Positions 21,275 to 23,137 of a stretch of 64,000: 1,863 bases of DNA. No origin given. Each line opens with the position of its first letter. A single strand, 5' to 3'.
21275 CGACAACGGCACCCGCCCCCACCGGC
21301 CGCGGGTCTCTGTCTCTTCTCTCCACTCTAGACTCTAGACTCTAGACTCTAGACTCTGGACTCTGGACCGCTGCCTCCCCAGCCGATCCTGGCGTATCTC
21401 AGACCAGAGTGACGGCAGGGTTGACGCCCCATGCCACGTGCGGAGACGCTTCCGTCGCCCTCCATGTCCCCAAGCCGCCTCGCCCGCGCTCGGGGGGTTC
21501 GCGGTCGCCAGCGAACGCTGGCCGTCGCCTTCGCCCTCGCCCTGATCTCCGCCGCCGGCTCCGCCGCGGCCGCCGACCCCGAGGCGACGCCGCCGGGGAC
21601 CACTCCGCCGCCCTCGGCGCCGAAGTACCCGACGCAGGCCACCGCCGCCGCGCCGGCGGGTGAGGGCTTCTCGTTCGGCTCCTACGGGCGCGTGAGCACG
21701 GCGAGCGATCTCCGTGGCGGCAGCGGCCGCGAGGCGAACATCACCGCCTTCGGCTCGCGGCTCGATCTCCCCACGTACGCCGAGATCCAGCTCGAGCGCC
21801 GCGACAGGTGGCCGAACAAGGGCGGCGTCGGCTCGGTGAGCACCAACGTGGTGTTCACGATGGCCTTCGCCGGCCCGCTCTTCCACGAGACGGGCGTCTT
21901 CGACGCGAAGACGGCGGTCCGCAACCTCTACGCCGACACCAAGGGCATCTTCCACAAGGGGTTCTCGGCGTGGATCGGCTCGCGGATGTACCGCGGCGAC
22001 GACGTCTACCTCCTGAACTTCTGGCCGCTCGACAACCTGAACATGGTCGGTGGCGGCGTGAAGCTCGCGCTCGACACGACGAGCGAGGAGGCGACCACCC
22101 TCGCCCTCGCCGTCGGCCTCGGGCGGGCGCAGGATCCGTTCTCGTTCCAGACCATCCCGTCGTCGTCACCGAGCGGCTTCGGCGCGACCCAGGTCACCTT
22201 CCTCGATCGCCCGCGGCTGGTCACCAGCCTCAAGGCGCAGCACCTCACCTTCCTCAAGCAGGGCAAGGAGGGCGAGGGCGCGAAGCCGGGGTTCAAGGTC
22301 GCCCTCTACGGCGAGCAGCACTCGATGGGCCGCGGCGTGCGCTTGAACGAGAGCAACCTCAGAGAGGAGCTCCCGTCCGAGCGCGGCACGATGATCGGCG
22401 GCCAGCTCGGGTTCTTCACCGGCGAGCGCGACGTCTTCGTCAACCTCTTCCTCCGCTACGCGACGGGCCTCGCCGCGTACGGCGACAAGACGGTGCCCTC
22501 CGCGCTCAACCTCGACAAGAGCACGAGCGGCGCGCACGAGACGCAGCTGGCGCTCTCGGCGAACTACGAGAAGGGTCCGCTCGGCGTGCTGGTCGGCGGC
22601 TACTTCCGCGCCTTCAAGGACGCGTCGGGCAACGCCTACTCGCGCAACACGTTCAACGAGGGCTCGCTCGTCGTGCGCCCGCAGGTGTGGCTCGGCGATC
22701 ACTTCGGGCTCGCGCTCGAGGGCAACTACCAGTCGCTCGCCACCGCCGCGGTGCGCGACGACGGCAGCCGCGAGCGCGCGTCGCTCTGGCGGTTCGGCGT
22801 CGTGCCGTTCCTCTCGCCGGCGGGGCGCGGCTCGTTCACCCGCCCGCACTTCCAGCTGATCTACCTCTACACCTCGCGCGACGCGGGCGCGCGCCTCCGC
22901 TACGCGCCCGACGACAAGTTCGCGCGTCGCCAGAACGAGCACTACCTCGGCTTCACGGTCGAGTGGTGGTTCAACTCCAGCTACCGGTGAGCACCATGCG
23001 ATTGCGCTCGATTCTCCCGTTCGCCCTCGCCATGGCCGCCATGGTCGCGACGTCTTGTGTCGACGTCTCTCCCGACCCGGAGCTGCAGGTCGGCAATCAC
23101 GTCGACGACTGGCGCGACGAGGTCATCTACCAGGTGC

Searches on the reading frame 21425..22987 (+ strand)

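Call 38: search_protein_families(library=pfam, max_evalue=0.00001, proteins=[window:21425-22987:+])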
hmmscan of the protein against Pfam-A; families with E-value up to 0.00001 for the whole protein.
window:21425-22987:+ (521 aa): 1 family
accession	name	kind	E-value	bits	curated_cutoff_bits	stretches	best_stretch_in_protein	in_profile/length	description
PF02264.21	LamB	-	3.5e-23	83.6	25.1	1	87-516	4-378/378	LamB porin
